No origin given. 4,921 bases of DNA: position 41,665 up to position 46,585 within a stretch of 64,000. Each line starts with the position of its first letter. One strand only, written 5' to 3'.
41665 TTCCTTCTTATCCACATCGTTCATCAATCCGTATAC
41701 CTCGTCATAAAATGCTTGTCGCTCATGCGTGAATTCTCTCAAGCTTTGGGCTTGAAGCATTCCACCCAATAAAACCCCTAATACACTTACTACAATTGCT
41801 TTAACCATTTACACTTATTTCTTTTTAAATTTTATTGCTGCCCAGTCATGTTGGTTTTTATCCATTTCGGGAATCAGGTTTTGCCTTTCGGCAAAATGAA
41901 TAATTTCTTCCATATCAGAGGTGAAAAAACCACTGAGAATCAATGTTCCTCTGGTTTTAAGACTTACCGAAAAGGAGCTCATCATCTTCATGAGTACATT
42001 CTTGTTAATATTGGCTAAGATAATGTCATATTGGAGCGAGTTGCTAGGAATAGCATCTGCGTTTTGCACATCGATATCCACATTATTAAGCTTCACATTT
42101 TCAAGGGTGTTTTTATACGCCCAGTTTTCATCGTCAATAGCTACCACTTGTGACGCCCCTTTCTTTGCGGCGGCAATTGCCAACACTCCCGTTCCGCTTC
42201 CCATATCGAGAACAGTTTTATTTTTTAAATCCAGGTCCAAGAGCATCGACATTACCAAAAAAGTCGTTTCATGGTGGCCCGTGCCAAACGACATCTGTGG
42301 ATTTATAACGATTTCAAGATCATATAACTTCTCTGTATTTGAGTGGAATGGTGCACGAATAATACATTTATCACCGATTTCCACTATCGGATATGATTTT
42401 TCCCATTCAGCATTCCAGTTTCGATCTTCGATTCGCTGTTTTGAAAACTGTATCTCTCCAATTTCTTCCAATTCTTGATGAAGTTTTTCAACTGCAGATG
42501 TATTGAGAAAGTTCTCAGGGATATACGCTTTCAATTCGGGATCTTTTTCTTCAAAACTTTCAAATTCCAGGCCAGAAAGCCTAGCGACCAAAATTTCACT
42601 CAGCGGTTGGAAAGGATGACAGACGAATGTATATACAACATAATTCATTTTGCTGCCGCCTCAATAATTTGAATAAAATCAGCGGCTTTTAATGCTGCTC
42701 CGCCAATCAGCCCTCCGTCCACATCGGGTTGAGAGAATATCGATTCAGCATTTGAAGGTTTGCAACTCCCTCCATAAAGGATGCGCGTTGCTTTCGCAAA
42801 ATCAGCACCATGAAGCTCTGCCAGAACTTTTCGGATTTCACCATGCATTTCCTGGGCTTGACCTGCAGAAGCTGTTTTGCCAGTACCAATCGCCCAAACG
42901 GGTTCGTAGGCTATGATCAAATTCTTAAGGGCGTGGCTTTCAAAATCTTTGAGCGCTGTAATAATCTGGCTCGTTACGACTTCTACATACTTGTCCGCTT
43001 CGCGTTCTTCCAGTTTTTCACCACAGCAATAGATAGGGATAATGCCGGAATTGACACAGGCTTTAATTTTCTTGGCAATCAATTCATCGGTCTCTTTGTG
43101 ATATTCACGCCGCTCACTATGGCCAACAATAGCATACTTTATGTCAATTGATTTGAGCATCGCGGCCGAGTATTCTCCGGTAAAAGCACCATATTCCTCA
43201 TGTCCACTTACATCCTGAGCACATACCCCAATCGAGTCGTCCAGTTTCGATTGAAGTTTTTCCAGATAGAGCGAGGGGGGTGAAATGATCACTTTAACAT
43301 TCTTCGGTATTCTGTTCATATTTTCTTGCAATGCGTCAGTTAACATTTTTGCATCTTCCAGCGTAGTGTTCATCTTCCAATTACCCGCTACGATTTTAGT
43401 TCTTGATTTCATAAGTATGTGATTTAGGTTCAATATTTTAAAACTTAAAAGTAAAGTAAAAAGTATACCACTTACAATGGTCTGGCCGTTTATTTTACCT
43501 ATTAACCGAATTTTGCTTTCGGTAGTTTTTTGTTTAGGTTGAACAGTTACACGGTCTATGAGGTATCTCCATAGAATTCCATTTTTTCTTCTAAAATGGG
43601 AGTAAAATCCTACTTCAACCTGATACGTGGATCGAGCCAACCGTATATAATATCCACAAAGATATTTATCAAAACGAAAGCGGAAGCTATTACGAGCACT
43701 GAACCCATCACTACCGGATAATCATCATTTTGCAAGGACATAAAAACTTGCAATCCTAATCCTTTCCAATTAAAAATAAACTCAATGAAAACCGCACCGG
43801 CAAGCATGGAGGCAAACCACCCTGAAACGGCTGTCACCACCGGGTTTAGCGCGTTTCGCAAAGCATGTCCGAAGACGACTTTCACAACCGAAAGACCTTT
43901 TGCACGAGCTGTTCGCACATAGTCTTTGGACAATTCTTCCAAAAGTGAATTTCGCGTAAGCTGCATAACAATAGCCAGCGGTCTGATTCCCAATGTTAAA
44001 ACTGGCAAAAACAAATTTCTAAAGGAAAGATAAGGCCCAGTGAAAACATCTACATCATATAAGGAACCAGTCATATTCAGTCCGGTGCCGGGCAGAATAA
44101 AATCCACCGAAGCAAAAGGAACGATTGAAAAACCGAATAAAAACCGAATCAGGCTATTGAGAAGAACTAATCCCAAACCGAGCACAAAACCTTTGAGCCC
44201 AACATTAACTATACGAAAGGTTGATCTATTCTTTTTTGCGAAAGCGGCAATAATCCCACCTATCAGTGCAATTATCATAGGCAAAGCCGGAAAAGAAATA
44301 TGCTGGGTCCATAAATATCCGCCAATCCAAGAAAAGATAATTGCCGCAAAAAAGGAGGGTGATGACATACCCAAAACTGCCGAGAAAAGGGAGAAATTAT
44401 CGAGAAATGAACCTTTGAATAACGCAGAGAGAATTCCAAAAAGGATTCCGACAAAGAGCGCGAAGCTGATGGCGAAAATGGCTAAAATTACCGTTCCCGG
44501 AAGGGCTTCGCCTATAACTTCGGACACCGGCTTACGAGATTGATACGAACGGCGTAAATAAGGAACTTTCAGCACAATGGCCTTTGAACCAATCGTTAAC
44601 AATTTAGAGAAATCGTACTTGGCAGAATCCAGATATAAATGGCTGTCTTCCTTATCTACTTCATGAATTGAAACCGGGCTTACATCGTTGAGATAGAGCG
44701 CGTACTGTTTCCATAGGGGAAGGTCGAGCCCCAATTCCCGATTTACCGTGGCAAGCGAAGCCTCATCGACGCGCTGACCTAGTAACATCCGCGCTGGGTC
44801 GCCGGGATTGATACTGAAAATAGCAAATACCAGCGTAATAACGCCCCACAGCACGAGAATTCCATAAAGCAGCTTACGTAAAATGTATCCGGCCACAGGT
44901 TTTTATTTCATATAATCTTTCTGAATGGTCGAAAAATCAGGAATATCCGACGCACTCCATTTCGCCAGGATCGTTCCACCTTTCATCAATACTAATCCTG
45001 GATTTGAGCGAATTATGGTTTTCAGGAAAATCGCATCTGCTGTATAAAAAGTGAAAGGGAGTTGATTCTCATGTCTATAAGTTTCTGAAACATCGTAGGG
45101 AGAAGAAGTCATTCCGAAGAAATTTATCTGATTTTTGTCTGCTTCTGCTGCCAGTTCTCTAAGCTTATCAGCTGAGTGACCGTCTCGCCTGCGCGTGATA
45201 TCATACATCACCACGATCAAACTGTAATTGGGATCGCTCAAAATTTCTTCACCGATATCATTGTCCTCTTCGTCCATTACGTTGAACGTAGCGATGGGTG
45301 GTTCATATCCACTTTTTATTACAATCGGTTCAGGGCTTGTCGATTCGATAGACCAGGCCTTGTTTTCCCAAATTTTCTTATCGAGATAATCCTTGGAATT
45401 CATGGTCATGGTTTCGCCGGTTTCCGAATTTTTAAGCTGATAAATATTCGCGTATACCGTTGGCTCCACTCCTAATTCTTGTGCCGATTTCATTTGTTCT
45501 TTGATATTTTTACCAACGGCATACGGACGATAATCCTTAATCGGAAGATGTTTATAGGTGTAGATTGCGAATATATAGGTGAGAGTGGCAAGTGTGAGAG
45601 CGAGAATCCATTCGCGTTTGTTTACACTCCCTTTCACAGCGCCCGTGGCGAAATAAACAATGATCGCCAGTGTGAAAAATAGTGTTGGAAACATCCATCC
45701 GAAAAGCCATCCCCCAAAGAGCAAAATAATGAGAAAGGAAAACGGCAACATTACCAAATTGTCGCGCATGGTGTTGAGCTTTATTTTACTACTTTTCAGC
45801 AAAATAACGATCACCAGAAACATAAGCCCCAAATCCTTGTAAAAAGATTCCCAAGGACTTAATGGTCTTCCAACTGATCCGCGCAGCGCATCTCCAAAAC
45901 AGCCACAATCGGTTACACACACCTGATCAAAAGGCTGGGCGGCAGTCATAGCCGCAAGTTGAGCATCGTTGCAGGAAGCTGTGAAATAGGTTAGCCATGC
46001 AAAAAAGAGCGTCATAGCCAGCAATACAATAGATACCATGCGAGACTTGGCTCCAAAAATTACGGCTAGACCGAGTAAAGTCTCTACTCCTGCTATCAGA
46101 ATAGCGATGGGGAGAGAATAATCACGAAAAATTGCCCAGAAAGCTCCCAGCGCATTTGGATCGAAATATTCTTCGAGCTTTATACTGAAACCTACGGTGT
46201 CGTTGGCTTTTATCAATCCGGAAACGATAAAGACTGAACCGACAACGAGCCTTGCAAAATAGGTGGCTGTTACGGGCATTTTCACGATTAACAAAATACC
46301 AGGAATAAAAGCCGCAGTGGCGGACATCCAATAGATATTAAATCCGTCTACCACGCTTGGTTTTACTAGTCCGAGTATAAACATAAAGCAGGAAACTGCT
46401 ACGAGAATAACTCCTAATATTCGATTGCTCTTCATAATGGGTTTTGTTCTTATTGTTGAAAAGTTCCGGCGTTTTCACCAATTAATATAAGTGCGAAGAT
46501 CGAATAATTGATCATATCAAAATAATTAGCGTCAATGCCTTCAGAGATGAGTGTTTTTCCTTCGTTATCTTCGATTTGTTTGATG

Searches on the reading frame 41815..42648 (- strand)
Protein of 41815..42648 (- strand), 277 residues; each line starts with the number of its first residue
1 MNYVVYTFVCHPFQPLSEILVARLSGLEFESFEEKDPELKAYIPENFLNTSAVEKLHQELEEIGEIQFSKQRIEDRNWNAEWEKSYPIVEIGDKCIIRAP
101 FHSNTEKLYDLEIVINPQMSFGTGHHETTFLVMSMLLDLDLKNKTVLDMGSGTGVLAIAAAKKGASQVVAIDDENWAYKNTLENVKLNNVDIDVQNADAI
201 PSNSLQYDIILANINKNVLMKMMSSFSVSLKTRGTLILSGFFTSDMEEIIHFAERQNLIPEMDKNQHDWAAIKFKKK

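Call 5: search_protein_families(library=pfam, proteins=[window:41815-42648:-], max_evalue=0.01)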
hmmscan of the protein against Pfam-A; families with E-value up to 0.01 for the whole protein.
window:41815-42648:- (277 aa): 12 families
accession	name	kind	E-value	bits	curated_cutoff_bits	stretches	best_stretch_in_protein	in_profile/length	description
PF06325.19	PrmA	-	1.1e-51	176.5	22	1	34-277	53-296/296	Ribosomal protein L11 methyltransferase (PrmA)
PF05175.20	MTS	-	4.1e-10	40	23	1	134-213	25-105/170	Methyltransferase small domain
PF13847.12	Methyltransf_31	-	3.7e-08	33.6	27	1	142-225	3-96/145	Methyltransferase domain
PF02475.24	TRM5-TYW2_MTfase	-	5.4e-08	33.4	28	1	142-196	36-91/164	TRM5/TYW2 methyltransferase domain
PF13649.12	Methyltransf_25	-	7.7e-08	33.4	27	1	146-227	1-90/97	Methyltransferase domain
PF03602.21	Cons_hypoth95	-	4.4e-07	30.2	24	1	138-191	37-90/182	Conserved hypothetical protein 95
PF10294.15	Methyltransf_16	-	3.8e-06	27.2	21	1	140-194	44-100/174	Lysine methyltransferase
PF13489.12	Methyltransf_23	-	4.6e-06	26.9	27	1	137-213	17-88/164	Methyltransferase domain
PF08241.18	Methyltransf_11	-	0.00019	22.4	21.2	1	147-213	1-67/95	Methyltransferase domain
PF01728.25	FtsJ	-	0.00043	20.7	24.1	1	140-216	20-101/181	FtsJ-like methyltransferase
PF02005.22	TRM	-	0.0031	17.2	27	1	115-199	22-110/376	N2,N2-dimethylguanosine tRNA methyltransferase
PF08242.18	Methyltransf_12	-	0.0084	17.2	30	0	147-213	1-72/98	Methyltransferase domain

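Call 6: search_protein_families(library=ncbifam, proteins=[window:41815-42648:-], max_evalue=0.01)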
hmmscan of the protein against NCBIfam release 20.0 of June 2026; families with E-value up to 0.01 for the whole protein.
window:41815-42648:- (277 aa): 42 families (the best 25 are shown)
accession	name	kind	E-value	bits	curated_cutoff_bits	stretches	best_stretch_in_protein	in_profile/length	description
NF001785.0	PRK00517.2-2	equivalog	4e-92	308.3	188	1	1-276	5-281/282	50S ribosomal protein L11 methyltransferase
TIGR00406.1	prmA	equivalog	3.6e-44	151.3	183.15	1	42-262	59-281/288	50S ribosomal protein L11 methyltransferase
NF001786.0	PRK00517.2-4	equivalog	8e-41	140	327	1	53-277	57-275/277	50S ribosomal protein L11 methyltransferase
NF001790.0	PRK00517.3-3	equivalog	1.3e-33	116.6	269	1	31-275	27-260/262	50S ribosomal protein L11 methyltransferase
NF001784.0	PRK00517.2-1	equivalog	4.6e-25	88.7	244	1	52-274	59-289/290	50S ribosomal protein L11 methyltransferase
NF011529.0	PRK14968.1-3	equivalog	2.2e-15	56.6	162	1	127-213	21-105/198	putative methyltransferase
TIGR00537.1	hemK_rel_arch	hypoth_equivalog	2.4e-13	50.2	87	1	127-213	6-89/179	HemK2/MTQ2 family protein methyltransferase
TIGR03534.1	RF_mod_PrmC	equivalog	4.8e-11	42.6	199.1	1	125-213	70-163/253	peptide chain release factor N(5)-glutamine methyltransferase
NF011528.0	PRK14968.1-2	equivalog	4.2e-09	36.2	171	1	132-198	30-98/205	putative methyltransferase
TIGR02072.1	BioC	equivalog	1.5e-08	34.8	184.95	1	134-253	25-147/244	malonyl-ACP O-methyltransferase BioC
TIGR01983.1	UbiG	equivalog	1.6e-08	34.2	102.95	1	140-242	47-155/228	bifunctional 2-polyprenyl-6-hydroxyphenol methylase/3-demethylubiquinol 3-O-methyltransferase UbiG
TIGR02021.1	BchM-ChlM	equivalog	1.5e-07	31.1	158.9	1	112-211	24-123/218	magnesium protoporphyrin IX methyltransferase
TIGR02469.1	CbiT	equivalog_domain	1.6e-07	31.6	78.3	1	135-236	11-118/124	precorrin-6Y C5,15-methyltransferase (decarboxylating) subunit CbiT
NF043040.1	corrin_prot_MT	hypoth_equivalog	3.5e-07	29.9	180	1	142-237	41-146/216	corrinoid protein-associated methyltransferase CpaM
NF006138.0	PRK08287.1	equivalog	4.1e-07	30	210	1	136-257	26-148/189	decarboxylating cobalt-precorrin-6B (C(15))-methyltransferase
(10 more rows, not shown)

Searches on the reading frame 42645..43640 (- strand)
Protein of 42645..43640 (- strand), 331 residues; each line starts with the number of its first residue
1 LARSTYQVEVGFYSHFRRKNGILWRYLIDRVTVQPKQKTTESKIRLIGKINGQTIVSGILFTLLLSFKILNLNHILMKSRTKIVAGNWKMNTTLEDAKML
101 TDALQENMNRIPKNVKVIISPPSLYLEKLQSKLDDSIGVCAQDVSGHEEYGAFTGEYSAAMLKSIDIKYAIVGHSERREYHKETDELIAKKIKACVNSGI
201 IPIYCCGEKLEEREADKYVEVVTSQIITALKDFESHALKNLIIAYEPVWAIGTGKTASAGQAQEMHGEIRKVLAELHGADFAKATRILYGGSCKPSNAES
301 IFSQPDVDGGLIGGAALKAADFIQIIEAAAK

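Call 5: search_protein_families(library=pfam, proteins=[window:42645-43640:-], max_evalue=0.01)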
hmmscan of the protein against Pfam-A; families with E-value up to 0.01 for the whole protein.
window:42645-43640:- (331 aa): 1 family
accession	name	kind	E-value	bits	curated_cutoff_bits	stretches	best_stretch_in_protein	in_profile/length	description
PF00121.24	TIM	-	8.6e-93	310.8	20.1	1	82-329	1-245/245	Triosephosphate isomerase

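Call 6: search_protein_families(library=ncbifam, proteins=[window:42645-43640:-], max_evalue=0.01)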
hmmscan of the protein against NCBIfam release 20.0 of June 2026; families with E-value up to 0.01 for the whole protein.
window:42645-43640:- (331 aa): 9 families
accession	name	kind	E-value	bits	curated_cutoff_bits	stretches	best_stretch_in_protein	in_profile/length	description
NF010569.0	PRK13962.1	equivalog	3.4e-85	286.5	883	1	77-328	394-643/645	bifunctional phosphoglycerate kinase/triosephosphate isomerase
TIGR00419.1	tim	equivalog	1.8e-61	207.9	130.6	1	83-319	1-227/228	triose-phosphate isomerase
NF000722.0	PRK00042.2-1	equivalog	6.9e-61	205.7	293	1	83-330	5-249/256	triose-phosphate isomerase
NF000728.0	PRK00042.3-2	equivalog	5.7e-49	166.7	255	1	83-329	2-229/231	triose-phosphate isomerase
NF011163.0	PRK14565.1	equivalog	7.6e-47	160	298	1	84-329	5-234/240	triosephosphate isomerase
NF011497.0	PRK14905.1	equivalog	6.8e-40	137.5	485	1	127-329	57-259/357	triosephosphate isomerase/PTS system glucose/sucrose-specific transporter subunit IIB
NF012036.0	PRK15492.1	equivalog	5.3e-39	134.2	509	1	132-328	62-257/261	triosephosphate isomerase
NF000729.0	PRK00042.3-3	equivalog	2e-27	96.5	309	1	141-326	58-231/234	triose-phosphate isomerase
NF003302.0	PRK04302.1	subfamily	2.5e-10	40.4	132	1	87-208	9-123/223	triose-phosphate isomerase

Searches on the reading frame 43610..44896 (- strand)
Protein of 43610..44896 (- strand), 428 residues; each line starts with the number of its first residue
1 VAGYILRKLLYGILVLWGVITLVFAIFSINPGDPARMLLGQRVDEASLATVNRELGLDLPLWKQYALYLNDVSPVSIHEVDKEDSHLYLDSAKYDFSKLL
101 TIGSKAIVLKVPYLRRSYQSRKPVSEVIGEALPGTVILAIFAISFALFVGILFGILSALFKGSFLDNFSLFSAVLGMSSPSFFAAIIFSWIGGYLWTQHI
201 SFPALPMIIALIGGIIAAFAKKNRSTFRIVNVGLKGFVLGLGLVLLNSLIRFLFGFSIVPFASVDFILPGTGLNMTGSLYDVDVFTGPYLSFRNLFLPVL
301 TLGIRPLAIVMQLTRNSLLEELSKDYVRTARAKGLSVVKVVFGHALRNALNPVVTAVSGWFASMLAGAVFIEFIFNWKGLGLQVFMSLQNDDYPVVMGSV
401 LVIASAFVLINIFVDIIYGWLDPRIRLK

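Call 5: search_protein_families(library=pfam, proteins=[window:43610-44896:-], max_evalue=0.01)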
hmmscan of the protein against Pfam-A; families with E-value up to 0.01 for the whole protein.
window:43610-44896:- (428 aa): 2 families
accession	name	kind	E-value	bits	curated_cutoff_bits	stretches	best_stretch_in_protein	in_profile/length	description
PF00528.27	BPD_transp_1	-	1.2e-31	110.3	26.4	2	238-426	15-183/184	Binding-protein-dependent transport system inner membrane component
PF19300.4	BPD_transp_1_N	-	5.6e-13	49.5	23.8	1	1-72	1-72/114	Binding-prot-dependent transport system membrane comp, N-term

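Call 6: search_protein_families(library=ncbifam, proteins=[window:43610-44896:-], max_evalue=0.01)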
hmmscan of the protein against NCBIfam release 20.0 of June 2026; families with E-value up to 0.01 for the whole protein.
window:43610-44896:- (428 aa): 18 families
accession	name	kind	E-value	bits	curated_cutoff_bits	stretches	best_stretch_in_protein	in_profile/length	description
NF045470.1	Opp2B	equivalog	1.7e-65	221.2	350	3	291-426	165-300/300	nickel ABC transporter permease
NF045471.1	Opp3B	equivalog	3e-55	187.8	480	3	292-427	169-304/308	oligopeptide ABC transporter permease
NF008161.0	PRK10914.1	equivalog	3.9e-55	187.4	590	3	292-428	202-338/339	dipeptide ABC transporter permease DppB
NF011661.0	PRK15081.1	equivalog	1.4e-54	185.7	463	3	291-428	169-306/306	glutathione ABC transporter permease GsiC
NF045469.1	Opp1B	equivalog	3.3e-51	174.6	380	3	291-426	173-307/307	nickel/cobalt ABC transporter permease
TIGR02789.1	nickel_nikB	equivalog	5.9e-47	160.6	447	3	291-426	172-307/314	nickel ABC transporter permease subunit NikB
NF045472.1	Opp4B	equivalog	1.9e-45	155.5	450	3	290-426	183-319/319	oligopeptide ABC transporter permease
NF007677.0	PRK10352.1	equivalog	7.9e-43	146.7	433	3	291-427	172-308/314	nickel ABC transporter permease subunit NikB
NF007008.0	PRK09471.1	equivalog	3.5e-37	128.5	388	3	205-426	107-305/306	oligopeptide ABC transporter permease OppB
NF011712.0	PRK15133.1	subfamily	4e-32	111.6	445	2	294-426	227-360/364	microcin C ABC transporter permease YejB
NF043081.1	MMSYN1_0165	equivalog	3.6e-30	105.2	350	2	292-428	250-387/388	oligopeptide ABC transporter permease OppB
NF011690.0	PRK15110.1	equivalog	4.7e-30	105.1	432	2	205-418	87-306/321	putrescine export ABC transporter permease SapB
NF045474.1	Opp2C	equivalog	1.8e-06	27.8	300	1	312-365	119-172/236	nickel transporter permease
NF045476.1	Opp4C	equivalog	3.5e-05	23.2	350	1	299-383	144-224/278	oligopeptide ABC transporter permease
NF045475.1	Opp3C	equivalog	0.00045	19.5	450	1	311-424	206-326/328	oligopeptide ABC transporter permease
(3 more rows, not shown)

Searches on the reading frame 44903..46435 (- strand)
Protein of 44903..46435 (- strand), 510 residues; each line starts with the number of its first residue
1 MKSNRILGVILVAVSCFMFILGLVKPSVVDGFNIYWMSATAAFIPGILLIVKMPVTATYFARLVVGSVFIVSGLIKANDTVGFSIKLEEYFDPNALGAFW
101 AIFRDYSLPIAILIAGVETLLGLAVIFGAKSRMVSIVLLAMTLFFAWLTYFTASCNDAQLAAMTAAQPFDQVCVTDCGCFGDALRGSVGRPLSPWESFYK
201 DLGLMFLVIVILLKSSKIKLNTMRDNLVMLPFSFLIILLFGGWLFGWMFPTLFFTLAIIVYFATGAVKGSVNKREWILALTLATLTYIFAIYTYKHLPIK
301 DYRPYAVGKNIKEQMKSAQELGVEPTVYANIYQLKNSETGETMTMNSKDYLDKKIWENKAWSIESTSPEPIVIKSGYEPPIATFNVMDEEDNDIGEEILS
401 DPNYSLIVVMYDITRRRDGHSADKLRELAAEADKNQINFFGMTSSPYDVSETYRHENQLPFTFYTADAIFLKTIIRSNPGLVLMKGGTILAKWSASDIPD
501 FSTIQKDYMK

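Call 97: search_protein_families(library=pfam, proteins=[window:44903-46435:-], max_evalue=0.00001)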
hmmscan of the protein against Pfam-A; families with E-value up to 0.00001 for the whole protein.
window:44903-46435:- (510 aa): 2 families
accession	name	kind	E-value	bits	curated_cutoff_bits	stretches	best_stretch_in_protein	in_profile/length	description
PF07291.16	MauE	-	8.5e-08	33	27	1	58-151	5-89/128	Methylamine utilisation protein MauE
PF07681.17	DoxX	-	1.1e-06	29.6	23.6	1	60-149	4-83/85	DoxX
